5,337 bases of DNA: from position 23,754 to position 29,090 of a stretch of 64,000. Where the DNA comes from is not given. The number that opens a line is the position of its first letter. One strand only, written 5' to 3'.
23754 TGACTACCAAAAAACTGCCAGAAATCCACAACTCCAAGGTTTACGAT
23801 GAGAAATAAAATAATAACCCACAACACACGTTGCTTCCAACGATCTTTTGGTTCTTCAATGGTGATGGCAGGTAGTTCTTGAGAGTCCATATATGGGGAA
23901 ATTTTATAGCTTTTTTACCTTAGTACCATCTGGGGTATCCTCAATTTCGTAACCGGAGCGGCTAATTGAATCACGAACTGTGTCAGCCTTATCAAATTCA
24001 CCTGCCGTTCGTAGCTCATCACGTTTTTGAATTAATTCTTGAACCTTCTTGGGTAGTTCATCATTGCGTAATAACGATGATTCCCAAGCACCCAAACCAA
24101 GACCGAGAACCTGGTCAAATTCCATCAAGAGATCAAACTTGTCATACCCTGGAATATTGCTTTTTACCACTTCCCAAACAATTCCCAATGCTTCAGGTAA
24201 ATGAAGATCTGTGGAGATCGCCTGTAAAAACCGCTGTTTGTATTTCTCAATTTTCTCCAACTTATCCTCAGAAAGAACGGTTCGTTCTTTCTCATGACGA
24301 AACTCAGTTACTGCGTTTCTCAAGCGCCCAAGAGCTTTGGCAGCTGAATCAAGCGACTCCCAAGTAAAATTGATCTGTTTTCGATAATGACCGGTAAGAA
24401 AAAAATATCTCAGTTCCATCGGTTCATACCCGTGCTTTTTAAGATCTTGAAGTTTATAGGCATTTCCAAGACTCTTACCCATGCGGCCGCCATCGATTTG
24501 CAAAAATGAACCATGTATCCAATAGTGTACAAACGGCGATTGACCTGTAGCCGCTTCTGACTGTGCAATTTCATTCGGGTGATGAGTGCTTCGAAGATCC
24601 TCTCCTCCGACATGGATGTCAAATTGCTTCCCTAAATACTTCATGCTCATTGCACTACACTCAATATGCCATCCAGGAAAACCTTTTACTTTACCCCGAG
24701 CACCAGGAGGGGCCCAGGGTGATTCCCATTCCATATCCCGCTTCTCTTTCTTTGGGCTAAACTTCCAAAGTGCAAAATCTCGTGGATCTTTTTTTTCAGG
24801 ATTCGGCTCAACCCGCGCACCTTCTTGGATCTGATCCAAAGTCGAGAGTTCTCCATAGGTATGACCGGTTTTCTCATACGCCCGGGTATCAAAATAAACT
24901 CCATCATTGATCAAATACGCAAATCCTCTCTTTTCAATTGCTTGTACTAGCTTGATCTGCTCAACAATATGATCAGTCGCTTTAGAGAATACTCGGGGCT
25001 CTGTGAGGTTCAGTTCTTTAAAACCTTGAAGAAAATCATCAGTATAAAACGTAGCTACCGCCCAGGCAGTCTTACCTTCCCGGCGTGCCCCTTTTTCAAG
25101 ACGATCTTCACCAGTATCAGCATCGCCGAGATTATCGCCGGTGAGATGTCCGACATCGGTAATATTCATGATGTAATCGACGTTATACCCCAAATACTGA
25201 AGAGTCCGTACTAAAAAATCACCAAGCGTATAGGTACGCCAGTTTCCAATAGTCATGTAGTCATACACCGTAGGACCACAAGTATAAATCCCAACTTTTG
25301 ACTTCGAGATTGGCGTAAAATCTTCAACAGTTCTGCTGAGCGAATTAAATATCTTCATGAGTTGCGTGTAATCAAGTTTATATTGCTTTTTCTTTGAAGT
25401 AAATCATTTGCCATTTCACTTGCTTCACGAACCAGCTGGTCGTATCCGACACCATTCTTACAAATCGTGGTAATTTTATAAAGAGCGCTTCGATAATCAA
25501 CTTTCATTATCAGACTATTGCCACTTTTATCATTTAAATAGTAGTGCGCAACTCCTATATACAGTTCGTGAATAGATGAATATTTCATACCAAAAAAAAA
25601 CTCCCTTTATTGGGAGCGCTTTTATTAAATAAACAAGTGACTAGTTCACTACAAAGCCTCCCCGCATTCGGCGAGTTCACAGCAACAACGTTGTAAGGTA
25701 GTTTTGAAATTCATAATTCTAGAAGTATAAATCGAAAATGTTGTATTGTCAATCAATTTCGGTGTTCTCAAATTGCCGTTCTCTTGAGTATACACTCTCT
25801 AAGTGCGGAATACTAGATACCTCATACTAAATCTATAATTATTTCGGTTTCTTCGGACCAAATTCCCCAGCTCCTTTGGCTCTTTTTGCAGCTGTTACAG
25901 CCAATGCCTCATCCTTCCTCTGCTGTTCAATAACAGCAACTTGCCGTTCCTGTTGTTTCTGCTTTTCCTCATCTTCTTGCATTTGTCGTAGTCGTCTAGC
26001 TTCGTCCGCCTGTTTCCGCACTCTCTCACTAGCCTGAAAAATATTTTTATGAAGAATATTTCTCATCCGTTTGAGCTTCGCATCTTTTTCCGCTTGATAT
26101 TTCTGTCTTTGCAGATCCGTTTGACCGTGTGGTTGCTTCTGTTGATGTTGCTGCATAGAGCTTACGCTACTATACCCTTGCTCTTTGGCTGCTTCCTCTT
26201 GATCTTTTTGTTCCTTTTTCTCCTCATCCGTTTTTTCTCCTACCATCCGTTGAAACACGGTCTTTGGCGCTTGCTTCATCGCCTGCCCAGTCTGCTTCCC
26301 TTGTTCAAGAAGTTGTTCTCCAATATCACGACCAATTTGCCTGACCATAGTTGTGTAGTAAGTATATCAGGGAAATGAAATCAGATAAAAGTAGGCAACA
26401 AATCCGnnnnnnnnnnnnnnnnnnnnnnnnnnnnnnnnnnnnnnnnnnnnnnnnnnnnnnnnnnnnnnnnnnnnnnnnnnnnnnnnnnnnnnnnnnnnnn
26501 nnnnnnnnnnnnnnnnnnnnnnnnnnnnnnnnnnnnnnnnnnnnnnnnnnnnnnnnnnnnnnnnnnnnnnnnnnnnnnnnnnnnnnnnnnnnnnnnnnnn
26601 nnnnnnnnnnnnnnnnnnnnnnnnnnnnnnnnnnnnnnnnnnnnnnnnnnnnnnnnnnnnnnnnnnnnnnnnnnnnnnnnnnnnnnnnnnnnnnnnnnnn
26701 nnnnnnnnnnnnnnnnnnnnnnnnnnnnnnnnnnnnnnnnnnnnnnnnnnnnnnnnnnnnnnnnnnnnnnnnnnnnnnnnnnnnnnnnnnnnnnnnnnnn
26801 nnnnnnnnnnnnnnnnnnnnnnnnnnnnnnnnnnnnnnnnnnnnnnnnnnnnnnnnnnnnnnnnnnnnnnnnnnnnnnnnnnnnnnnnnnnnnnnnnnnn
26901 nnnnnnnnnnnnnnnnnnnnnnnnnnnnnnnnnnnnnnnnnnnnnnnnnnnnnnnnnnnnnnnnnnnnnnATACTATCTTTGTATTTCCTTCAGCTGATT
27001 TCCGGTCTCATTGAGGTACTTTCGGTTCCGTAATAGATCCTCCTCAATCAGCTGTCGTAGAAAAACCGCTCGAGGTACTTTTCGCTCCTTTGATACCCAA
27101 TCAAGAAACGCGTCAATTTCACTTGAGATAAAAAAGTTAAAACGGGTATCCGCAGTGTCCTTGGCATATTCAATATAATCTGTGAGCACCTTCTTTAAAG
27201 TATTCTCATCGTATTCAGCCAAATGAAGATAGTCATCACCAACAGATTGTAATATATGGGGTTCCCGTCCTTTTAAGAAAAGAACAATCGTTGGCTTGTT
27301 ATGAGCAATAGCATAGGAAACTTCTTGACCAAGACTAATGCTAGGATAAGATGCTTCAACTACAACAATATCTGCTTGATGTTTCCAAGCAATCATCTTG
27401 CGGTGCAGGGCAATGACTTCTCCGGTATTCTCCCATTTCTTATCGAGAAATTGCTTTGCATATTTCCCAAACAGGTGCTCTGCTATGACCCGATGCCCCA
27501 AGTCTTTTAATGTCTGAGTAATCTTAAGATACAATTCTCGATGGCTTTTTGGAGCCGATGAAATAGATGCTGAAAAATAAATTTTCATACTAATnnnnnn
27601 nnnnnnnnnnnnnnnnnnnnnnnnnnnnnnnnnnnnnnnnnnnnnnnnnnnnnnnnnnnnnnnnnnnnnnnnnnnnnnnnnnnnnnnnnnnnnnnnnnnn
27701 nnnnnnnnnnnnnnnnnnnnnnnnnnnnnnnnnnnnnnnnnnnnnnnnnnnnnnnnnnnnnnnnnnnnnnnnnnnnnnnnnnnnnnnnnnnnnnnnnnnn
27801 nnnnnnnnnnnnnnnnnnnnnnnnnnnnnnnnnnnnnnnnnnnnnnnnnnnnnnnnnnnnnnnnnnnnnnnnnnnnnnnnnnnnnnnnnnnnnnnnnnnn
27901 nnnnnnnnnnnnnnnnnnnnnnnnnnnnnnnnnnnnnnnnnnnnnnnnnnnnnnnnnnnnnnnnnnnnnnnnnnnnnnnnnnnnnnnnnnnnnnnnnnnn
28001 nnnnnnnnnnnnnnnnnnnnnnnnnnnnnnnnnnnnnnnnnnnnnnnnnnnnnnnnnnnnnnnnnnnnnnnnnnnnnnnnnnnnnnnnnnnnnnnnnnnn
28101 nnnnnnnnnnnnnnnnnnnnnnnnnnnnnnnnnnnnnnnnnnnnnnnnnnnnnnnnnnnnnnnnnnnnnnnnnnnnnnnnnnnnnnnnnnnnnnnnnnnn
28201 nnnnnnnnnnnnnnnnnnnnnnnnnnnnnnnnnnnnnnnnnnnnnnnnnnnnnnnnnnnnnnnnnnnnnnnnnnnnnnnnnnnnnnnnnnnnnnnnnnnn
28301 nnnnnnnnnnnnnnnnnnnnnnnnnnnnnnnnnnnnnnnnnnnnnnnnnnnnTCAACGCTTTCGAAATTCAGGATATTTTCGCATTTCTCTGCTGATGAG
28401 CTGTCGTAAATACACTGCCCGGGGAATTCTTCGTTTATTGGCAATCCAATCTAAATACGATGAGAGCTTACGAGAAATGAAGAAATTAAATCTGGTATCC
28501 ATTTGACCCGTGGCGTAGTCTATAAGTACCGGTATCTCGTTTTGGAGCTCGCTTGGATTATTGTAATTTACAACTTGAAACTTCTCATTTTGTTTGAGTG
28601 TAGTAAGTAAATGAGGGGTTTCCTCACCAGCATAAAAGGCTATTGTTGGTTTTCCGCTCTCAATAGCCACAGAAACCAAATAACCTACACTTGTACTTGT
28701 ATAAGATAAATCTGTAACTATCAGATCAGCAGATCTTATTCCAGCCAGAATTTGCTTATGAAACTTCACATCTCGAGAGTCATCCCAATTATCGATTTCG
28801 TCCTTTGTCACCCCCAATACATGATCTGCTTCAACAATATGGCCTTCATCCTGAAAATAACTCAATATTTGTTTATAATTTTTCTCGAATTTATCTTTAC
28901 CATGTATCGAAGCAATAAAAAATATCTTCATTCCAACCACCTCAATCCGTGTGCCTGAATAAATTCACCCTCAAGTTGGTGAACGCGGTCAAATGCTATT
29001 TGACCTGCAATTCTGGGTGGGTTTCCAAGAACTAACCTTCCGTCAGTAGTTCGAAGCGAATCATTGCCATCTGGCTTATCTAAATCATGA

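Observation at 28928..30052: UPRTase-like domain with a rewritten PRPP loop, fused to an unknown ~200-aa N-terminal domain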

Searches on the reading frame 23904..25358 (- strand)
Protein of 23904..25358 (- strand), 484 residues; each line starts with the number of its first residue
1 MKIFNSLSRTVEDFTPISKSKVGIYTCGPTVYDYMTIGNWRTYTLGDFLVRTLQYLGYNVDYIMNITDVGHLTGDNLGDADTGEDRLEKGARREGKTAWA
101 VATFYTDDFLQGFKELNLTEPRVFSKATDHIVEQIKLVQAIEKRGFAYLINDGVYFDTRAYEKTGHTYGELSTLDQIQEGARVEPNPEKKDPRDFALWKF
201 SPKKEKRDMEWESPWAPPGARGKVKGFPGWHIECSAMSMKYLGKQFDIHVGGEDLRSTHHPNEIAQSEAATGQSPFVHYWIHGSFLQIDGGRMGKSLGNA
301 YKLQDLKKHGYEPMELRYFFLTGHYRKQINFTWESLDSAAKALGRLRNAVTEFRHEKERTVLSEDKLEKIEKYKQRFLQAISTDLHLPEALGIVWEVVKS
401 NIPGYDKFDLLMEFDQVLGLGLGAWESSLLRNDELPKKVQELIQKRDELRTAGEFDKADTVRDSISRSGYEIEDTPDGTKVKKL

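Call 57: find_related_loci(query=window:23904-25358:-, collection=genome_contigs, flank=10000)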
Query window:23904-25358:- (484 aa) in genome_contigs; peptide patterns used: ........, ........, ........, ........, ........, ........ (x = any residue, [..] = any of these).
53 stretches matched a pattern; 18 encode a relative of the query (tblastn E <= 1e-3); 18 distinct loci.
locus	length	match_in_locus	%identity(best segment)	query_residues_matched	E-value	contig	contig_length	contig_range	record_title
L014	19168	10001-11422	68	1-483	0e+0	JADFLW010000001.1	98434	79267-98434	MAG: Patescibacteria group bacterium isolate B55T1B8 B55T1B8_NODE242, whole genome shotgun sequence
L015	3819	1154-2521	61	1-481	0e+0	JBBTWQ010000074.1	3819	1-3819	MAG: Patescibacteria group bacterium isolate H41-bin014_1 H41_bin014_1_000000000074, whole genome shotgun sequence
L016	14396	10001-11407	60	1-478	0e+0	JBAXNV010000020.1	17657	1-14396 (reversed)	MAG: bacterium isolate ELA488 MAG488_20, whole genome shotgun sequence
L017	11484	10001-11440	56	1-483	0e+0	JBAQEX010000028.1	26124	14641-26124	MAG: Microgenomates group bacterium isolate MFD12003_ilm_asm_bin69 k127_26220, whole genome shotgun sequence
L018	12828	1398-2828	58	1-484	0e+0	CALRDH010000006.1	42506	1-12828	MAG: candidate division WWE3 bacterium isolate TH-11nov19-29 genome assembly, contig: TH-11nov19-C1975, whole genome sho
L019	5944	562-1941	58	1-474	0e+0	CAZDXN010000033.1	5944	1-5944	MAG TPA_asm: uncultured Pseudomonadales bacterium isolate binchicken_co38_1253 genome assembly, contig: NODE_28146_lengt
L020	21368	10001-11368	57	1-481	0e+0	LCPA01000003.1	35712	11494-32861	MAG: Microgenomates group bacterium GW2011_GWF2_47_9 UY18_C0003, whole genome shotgun sequence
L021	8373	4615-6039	56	1-484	8e-178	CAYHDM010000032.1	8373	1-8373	MAG TPA_asm: uncultured Candidatus Saccharibacteria bacterium isolate ERP119705_co12_185 genome assembly, contig: NODE_1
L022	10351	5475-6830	49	1-483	4e-144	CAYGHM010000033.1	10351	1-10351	MAG TPA_asm: uncultured Gammaproteobacteria bacterium isolate ERP113451_co1_442 genome assembly, contig: NODE_7946_lengt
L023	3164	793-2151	44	5-484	3e-133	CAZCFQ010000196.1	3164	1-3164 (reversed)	MAG TPA_asm: uncultured Clostridiaceae bacterium isolate binchicken_co13_437 genome assembly, contig: NODE_56510_length_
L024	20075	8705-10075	43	3-482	3e-121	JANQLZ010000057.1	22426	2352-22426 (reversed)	MAG: Bacillota bacterium isolate PL25a_bin.78 k99_1659360, whole genome shotgun sequence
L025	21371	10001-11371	43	1-484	2e-119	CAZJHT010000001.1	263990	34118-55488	MAG TPA_asm: uncultured Clostridiaceae bacterium isolate SRP241341_co1_165 genome assembly, contig: NODE_28_length_26399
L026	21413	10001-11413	41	1-479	1e-109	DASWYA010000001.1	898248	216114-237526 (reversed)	MAG TPA_asm: Candidatus Saccharimonadales bacterium isolate SMAG_U3699 k141_583944, whole genome shotgun sequence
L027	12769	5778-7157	42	1-478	5e-109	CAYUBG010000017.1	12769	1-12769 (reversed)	MAG TPA_asm: uncultured Candidatus Saccharibacteria bacterium isolate SRP170004_co1_3 genome assembly, contig: NODE_7857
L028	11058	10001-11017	49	1-354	9e-107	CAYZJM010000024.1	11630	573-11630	MAG TPA_asm: Candidatus Woesearchaeota archaeon isolate binchicken_co77_188 genome assembly, contig: NODE_6417_length_11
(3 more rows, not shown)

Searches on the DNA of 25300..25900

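Call 75: search_rna_families(source=window, start=25300, end=25900, threshold=evalue, max_evalue=1)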
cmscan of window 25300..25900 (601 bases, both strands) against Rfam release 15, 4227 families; matches with E-value up to 1: 0.
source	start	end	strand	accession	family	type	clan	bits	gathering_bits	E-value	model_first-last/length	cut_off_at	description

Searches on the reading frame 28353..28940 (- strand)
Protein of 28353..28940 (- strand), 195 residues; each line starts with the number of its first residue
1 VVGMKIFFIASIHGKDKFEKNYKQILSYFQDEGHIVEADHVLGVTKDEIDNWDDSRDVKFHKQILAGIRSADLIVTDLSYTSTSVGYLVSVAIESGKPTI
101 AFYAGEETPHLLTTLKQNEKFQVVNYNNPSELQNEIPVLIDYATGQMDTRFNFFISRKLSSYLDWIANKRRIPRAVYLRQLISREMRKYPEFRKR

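Call 3: search_protein_families(library=pfam, proteins=[window:28353-28940:-], max_evalue=1)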
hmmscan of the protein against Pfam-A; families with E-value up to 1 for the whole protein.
window:28353-28940:- (195 aa): 2 families
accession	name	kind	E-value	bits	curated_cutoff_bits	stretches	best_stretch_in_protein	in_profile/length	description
PF05014.21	Nuc_deoxyrib_tr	-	0.031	14.8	28.8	1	14-106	9-100/117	Nucleoside 2-deoxyribosyltransferase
PF22951.1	3HBD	-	0.11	13.1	27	0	134-184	13-66/100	Three-helical bundle domain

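Call 4: search_protein_families(library=ncbifam, proteins=[window:28353-28940:-], max_evalue=1)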
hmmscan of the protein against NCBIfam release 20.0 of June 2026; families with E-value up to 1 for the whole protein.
window:28353-28940:- (195 aa): 0 families

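Call 53: search_solved_structures(query=A3, max_evalue=10, show_alignments=4)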
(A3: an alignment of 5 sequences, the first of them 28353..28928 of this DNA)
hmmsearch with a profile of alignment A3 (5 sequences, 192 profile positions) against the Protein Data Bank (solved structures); distinct sequences matched with E-value up to 10: 20.
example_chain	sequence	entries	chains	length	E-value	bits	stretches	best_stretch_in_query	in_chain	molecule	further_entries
2klh_A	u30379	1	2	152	4.1e-16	62.4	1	3-137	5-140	c-Myc-responsive protein Rcl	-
4fyh_A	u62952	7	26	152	8.1e-16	61.4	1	3-137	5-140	Deoxyribonucleoside 5'-monophosphate N-glycosidase | 2'-deoxynucleoside 5'-phosphate N-hydrolase 1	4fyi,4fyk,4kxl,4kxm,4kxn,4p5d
2khz_A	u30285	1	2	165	2e-15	60.1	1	3-136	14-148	c-Myc-responsive protein Rcl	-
8rpt_B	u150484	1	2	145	7e-14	55.1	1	3-133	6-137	2'-deoxynucleoside 5'-phosphate N-hydrolase 1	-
8rps_C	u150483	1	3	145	1.4e-13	54.1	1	3-133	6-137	2'-deoxynucleoside 5'-phosphate N-hydrolase 1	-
8rqd_C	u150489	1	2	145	2.2e-13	53.5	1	3-133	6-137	2'-deoxynucleoside 5'-phosphate N-hydrolase 1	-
9da1_A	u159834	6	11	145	2.5e-13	53.3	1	3-133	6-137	5-hydroxymethyl-dUMP N-hydrolase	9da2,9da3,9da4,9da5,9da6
8os9_A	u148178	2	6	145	2.5e-13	53.3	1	3-133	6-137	2'-deoxynucleoside 5'-phosphate N-hydrolase 1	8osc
9i3q_A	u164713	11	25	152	2.7e-13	53.2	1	3-134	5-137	5-hydroxymethyl-dUMP N-hydrolase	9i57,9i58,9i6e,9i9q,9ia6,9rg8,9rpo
4p5e_A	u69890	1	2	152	2.7e-13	53.1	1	3-134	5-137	2'-deoxynucleoside 5'-phosphate N-hydrolase 1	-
8qhq_A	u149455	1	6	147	4.1e-13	52.6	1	3-133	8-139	2'-deoxynucleoside 5'-phosphate N-hydrolase 1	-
8qhr_A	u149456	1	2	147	4.8e-13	52.4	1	3-133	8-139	2'-deoxynucleoside 5'-phosphate N-hydrolase 1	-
7avr_A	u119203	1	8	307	0.038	16.8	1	9-69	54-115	Haloalkane dehalogenase 1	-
8of6_A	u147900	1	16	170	0.078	15.8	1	34-113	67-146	YtoQ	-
9um2_A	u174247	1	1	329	0.25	14.1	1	54-93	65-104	GuPTR1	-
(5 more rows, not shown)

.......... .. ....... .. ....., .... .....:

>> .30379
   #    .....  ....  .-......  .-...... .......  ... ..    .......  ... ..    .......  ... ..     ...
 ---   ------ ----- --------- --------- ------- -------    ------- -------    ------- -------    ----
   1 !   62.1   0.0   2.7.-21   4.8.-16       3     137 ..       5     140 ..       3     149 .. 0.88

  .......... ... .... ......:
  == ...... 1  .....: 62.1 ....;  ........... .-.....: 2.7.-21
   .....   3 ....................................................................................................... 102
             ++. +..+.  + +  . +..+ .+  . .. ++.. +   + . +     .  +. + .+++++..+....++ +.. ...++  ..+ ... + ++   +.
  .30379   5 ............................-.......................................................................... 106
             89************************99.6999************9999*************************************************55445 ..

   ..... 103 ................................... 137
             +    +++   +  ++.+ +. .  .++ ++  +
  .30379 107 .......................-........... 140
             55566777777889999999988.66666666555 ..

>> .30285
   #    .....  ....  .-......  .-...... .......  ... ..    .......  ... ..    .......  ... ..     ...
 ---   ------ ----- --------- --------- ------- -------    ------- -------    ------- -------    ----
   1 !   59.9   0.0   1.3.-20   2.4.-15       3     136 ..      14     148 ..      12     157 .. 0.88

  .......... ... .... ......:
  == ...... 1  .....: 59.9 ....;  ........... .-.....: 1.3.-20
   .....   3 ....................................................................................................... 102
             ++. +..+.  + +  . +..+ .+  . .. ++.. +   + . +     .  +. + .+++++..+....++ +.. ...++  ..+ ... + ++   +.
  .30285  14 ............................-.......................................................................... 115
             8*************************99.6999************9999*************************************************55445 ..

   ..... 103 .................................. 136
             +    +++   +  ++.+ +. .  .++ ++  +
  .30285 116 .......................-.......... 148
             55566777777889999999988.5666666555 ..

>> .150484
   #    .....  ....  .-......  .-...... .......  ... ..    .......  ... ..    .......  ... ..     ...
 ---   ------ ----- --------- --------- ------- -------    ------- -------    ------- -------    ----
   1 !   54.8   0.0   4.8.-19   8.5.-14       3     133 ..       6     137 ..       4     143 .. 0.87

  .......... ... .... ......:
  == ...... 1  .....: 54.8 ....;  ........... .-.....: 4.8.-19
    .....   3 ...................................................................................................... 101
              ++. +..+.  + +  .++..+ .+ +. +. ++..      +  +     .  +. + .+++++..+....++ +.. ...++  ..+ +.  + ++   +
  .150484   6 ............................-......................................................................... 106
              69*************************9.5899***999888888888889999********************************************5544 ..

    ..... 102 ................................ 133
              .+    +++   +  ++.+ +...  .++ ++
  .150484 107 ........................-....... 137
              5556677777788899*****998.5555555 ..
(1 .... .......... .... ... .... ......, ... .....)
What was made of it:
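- Closest known: DNPH1/Rcl, 2'-deoxynucleoside 5'-phosphate N-hydrolase. Same: The partner family profile matches DNPH1/Rcl chains at E 4e-16 over the whole catalytic domain (call 53), including the N-terminal S-I-x-G phosphate motif.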

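Call 54: search_protein_families(library=padloc, proteins=[window:28353-28928:-], max_evalue=1)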
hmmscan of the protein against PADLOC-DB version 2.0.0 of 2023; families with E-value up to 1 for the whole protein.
window:28353-28928:- (191 aa): 0 families

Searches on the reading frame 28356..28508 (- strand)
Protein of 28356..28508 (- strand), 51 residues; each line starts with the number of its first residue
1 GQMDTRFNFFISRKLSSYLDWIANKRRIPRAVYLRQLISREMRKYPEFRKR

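Call 55: search_protein_families(library=pfam, proteins=[window:28356-28508:-], max_evalue=10)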
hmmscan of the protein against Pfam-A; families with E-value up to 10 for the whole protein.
seq(51 aa): 1 family
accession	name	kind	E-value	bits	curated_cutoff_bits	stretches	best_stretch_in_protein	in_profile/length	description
PF12651.13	RHH_3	-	0.016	15.6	21.6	1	5-45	3-43/44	Ribbon-helix-helix domain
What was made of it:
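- The partner tail hits Pfam RHH_3 over the full model in 4 of 5 sequences, at E 0.016-0.05 (call 55).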
